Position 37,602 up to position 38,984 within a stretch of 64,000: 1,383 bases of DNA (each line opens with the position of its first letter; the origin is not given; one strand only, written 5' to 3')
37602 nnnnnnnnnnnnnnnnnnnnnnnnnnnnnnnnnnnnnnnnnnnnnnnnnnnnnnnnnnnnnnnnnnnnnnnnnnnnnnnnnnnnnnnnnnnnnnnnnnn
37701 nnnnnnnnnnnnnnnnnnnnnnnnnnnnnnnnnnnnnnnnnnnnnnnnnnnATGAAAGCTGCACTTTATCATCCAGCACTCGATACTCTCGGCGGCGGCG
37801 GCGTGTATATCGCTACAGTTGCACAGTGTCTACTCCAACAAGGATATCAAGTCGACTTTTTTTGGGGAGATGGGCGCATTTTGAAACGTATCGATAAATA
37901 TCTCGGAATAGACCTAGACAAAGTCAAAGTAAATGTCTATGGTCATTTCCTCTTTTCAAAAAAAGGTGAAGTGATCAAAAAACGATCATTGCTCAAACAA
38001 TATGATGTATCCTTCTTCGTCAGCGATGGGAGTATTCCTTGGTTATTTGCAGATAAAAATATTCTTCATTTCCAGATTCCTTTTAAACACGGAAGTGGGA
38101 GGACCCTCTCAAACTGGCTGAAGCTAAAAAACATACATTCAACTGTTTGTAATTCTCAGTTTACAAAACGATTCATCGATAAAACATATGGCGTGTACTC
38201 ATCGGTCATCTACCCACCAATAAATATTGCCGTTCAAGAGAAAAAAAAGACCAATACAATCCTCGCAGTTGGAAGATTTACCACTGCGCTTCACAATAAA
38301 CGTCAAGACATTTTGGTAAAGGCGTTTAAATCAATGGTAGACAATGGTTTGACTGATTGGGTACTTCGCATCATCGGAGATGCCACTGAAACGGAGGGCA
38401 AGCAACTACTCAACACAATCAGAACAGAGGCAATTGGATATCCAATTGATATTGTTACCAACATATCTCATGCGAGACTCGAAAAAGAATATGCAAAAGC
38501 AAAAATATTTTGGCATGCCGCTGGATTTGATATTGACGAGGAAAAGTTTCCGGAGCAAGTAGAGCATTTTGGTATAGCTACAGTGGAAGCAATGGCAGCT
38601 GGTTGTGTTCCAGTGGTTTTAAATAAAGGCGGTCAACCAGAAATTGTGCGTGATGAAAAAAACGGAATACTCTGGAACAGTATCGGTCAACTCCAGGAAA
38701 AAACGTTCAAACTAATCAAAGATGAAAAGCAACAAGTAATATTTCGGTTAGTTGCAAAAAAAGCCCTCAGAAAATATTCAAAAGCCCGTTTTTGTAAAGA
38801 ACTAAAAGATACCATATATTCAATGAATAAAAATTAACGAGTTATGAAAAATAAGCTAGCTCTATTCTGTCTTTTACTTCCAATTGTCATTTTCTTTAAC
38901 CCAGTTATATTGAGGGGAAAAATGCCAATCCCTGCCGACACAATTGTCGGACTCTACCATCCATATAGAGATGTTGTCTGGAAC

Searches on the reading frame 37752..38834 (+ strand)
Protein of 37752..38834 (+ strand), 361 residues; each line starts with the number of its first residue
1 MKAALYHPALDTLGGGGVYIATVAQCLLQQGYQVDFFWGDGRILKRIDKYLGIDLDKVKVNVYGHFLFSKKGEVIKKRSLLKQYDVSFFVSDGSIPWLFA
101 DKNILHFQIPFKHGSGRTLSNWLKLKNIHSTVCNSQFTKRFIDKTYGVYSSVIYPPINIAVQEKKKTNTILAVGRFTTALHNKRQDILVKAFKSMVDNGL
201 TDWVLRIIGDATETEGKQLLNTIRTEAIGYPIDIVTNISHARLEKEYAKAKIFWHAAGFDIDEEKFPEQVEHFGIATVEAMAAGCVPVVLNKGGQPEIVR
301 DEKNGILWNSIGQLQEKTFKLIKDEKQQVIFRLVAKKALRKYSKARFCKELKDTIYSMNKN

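Call 14: search_protein_families(library=pfam, proteins=[window:37752-38834:+], max_evalue=0.01)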
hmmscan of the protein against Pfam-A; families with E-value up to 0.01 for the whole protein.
window:37752-38834:+ (361 aa): 4 families
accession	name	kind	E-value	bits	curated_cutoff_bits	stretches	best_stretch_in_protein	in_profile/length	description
PF00534.26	Glycos_transf_1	-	9e-23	81.1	26.4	1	162-331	10-165/172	Glycosyl transferases group 1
PF13692.12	Glyco_trans_1_4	-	9e-17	62.1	27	1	168-324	2-142/142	Glycosyl transferases group 1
PF13439.12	Glyco_transf_4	-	9.2e-08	32.7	28.5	1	14-159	2-168/170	Glycosyltransferase Family 4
PF20706.3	GT4-conflict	-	0.00044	19.8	26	1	163-292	193-312/385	Family 4 Glycosyltransferase in conflict systems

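Call 54: search_protein_families(library=ncbifam, proteins=[window:37752-38834:+], max_evalue=0.00001)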
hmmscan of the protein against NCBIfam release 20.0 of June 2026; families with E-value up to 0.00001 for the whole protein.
window:37752-38834:+ (361 aa): 5 families
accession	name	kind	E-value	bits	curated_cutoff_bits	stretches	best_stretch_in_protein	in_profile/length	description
NF041876.1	EPS_EpsE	equivalog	3.5e-13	49.6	400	1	134-335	181-372/389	exopolysaccharide biosynthesis GT4 family glycosyltransferase EpsE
TIGR03999.1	thiol_BshA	equivalog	7.5e-12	44.8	273.7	1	267-352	279-367/375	N-acetyl-alpha-D-glucosaminyl L-malate synthase BshA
NF049988.1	MGlcDAGSynMgs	equivalog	2.7e-06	27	400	1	186-353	229-382/398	alpha-monoglucosyldiacylglycerol synthase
TIGR02095.1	glgA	subfamily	7.1e-06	24.9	328.45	0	161-357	288-458/477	glycogen/starch synthase, ADP-glucose type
NF041879.1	EPS_EpsH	equivalog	7.6e-06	24.9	800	1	134-302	201-354/431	exopolysaccharide biosynthesis glycosyltransferase EpsH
